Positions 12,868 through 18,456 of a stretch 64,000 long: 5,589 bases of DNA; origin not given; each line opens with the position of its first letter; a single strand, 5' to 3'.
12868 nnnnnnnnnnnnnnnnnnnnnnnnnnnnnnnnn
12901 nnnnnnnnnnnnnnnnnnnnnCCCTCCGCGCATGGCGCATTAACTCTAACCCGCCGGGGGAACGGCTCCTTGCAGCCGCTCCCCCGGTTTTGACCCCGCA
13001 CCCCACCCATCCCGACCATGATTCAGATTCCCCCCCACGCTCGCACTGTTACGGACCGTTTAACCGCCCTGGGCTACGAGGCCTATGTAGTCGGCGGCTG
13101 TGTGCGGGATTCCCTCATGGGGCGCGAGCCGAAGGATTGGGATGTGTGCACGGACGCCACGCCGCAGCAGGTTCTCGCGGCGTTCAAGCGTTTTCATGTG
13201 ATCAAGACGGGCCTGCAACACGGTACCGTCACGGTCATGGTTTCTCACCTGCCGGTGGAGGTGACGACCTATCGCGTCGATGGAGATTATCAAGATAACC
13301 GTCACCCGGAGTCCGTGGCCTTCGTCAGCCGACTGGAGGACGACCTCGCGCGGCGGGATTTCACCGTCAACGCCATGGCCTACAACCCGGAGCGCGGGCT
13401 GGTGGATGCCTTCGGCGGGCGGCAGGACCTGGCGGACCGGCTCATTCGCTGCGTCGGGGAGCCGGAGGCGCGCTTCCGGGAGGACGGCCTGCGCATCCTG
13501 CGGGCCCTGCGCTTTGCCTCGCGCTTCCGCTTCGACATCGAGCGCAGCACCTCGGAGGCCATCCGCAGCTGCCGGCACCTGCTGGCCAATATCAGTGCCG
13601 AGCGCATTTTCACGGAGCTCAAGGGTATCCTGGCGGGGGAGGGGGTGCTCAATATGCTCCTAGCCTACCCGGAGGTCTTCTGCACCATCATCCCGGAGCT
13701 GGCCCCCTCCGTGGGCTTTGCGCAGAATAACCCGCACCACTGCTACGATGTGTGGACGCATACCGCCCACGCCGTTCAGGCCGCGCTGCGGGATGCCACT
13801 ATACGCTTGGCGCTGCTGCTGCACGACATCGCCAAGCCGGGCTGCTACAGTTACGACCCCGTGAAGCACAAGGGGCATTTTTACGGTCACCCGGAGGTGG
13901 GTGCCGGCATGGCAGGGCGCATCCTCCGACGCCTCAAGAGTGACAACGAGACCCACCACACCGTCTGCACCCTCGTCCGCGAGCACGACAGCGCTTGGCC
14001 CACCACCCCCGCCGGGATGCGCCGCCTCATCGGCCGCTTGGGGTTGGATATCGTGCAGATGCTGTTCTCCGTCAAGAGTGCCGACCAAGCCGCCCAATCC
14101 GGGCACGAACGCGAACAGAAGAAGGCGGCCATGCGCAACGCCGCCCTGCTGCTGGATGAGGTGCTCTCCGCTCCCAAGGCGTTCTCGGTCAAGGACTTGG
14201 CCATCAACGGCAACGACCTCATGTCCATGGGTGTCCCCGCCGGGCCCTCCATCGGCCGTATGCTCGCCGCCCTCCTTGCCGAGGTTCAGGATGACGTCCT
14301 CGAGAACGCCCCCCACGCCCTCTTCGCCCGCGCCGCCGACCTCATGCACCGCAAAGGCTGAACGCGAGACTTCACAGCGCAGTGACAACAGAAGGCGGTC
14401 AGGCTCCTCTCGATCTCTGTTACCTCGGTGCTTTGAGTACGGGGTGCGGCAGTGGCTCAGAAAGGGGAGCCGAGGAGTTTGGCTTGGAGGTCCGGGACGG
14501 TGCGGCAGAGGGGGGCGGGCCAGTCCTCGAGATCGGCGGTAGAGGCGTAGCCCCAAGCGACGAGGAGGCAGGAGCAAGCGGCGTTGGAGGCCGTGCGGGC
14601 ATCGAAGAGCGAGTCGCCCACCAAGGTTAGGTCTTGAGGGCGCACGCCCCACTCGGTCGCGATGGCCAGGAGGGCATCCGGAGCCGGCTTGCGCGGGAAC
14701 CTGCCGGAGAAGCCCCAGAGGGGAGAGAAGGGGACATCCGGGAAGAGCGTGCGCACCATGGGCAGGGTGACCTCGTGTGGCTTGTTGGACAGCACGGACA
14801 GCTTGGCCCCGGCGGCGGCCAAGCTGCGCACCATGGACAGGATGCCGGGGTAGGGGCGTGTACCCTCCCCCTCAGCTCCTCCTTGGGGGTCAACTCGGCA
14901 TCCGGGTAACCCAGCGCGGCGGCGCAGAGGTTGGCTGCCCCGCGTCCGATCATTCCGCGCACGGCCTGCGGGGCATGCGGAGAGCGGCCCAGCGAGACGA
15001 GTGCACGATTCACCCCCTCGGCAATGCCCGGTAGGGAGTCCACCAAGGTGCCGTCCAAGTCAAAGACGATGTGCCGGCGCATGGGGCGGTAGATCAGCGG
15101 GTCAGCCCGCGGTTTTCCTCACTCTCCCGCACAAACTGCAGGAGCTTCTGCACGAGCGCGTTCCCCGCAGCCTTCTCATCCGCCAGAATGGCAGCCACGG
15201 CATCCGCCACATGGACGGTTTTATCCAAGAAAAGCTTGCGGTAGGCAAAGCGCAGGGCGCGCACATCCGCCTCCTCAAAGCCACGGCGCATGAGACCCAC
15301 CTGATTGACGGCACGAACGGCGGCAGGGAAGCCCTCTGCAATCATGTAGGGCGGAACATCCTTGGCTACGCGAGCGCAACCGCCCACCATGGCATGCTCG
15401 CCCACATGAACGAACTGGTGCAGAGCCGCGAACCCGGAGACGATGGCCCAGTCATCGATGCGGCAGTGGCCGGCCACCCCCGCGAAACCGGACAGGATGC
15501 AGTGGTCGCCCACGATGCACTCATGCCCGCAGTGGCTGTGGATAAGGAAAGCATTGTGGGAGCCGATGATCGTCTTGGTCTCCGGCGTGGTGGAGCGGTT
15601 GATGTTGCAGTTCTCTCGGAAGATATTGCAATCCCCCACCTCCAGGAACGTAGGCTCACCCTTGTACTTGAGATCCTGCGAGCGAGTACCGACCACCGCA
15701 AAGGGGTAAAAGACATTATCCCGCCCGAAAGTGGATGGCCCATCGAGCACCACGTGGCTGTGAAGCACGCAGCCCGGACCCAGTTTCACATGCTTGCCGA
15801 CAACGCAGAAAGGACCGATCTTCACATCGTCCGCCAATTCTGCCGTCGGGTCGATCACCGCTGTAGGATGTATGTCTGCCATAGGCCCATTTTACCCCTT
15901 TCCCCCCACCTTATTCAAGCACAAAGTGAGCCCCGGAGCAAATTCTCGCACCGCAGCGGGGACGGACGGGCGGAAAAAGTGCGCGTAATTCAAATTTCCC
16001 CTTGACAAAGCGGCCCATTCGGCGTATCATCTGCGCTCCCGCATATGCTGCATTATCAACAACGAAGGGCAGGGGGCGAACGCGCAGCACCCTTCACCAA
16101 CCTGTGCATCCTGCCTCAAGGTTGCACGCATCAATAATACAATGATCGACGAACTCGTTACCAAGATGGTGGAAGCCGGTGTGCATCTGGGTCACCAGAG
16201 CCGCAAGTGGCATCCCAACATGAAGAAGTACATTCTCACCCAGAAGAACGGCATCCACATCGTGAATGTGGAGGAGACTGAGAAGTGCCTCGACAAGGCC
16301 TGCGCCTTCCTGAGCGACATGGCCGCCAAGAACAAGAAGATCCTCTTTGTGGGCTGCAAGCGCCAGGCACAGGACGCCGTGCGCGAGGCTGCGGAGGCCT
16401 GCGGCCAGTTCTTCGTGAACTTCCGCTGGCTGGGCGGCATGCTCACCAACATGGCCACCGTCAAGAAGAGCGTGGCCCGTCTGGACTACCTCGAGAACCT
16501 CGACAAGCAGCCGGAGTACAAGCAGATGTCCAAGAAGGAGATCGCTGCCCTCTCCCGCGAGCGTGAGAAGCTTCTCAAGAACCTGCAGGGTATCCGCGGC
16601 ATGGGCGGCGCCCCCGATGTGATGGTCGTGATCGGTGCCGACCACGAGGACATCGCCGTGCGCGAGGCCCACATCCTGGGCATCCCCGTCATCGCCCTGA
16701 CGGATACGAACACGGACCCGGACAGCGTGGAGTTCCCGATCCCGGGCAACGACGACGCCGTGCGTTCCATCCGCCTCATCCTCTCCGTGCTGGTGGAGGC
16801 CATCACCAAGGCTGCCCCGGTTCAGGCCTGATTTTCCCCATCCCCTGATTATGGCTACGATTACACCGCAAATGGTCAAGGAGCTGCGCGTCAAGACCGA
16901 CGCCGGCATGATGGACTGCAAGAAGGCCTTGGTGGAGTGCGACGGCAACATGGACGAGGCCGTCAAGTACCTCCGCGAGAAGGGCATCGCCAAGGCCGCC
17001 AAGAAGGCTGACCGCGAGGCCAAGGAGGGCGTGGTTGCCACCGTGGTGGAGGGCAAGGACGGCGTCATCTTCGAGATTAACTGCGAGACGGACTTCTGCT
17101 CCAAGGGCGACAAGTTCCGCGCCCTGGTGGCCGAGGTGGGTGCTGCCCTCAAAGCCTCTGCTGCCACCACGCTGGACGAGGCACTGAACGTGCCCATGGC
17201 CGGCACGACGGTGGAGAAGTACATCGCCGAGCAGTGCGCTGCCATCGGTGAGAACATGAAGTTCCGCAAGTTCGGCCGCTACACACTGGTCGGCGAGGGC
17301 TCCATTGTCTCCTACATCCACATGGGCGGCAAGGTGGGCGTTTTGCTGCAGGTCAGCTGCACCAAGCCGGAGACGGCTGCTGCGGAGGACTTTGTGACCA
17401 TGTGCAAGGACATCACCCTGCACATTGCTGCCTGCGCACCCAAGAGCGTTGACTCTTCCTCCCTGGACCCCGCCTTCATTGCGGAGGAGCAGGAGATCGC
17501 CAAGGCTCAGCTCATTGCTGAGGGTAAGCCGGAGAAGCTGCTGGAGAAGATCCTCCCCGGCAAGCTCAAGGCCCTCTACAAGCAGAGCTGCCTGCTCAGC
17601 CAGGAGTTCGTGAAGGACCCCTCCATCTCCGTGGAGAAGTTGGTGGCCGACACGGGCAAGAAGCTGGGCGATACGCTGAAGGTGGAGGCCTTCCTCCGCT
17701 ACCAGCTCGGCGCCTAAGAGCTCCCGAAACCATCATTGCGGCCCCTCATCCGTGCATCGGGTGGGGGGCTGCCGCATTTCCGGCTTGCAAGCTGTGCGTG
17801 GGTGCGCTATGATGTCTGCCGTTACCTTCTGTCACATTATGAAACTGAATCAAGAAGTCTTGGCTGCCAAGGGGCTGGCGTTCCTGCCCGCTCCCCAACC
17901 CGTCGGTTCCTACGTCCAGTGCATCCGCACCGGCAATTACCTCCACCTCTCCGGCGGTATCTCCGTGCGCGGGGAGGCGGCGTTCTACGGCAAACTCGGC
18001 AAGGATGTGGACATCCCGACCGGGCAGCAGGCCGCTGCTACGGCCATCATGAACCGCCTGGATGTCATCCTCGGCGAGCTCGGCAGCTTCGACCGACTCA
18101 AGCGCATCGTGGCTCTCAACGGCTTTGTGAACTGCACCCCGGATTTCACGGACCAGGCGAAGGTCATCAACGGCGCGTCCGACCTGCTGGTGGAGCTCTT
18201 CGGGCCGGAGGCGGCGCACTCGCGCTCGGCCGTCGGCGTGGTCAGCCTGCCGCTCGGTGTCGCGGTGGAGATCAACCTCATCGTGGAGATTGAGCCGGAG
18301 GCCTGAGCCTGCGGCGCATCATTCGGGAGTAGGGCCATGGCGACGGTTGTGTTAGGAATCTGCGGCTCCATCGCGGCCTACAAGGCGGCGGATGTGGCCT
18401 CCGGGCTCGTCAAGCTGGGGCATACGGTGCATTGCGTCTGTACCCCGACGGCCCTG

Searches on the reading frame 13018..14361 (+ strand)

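Call 78: search_protein_families(library=pfam, proteins=[window:13018-14361:+], max_evalue=0.0001)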
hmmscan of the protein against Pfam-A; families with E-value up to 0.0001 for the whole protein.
window:13018-14361:+ (447 aa): 4 families
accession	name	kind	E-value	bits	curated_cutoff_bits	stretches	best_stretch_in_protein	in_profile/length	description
PF01743.26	PolyA_pol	-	7.9e-40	136.6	23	1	22-144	1-126/126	Poly A polymerase head domain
PF13735.12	tRNA_NucTran2_2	-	1.3e-10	41.9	27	1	299-437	24-147/149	tRNA nucleotidyltransferase domain 2 putative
PF12627.12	PolyA_pol_RNAbd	-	6.2e-10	39.1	22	1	172-209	2-39/64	Probable RNA and SrmB- binding site of polymerase A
PF01966.28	HD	-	6.5e-09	36.5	22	1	241-336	4-93/116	HD domain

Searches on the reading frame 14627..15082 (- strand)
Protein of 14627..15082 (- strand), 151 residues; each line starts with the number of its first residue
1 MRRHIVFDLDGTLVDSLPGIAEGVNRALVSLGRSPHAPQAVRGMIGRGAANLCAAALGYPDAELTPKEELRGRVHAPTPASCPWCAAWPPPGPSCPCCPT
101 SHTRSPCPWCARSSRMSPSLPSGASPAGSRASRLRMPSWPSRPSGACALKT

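Call 80: search_protein_families(library=pfam, proteins=[window:14627-15082:-], max_evalue=0.0001)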
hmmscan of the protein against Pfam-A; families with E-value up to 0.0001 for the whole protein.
window:14627-15082:- (151 aa): 1 family
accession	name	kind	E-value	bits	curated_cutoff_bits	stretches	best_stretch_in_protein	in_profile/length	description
PF13419.12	HAD_2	-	4.7e-05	24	23.8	1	5-54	1-50/178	Haloacid dehalogenase-like hydrolase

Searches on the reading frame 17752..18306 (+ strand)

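Call 79: search_protein_families(library=pfam, proteins=[window:17752-18306:+], max_evalue=0.0001)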
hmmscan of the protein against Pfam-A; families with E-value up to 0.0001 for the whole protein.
window:17752-18306:+ (184 aa): 2 families
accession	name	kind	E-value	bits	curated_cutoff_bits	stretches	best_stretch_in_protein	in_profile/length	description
PF01042.26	Ribonuc_L-PSP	-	2.4e-14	53.8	27.3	1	47-179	4-120/121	Endoribonuclease L-PSP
PF14588.11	YjgF_endoribonc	-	1.5e-12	48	35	1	38-177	5-145/148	YjgF/chorismate_mutase-like, putative endoribonuclease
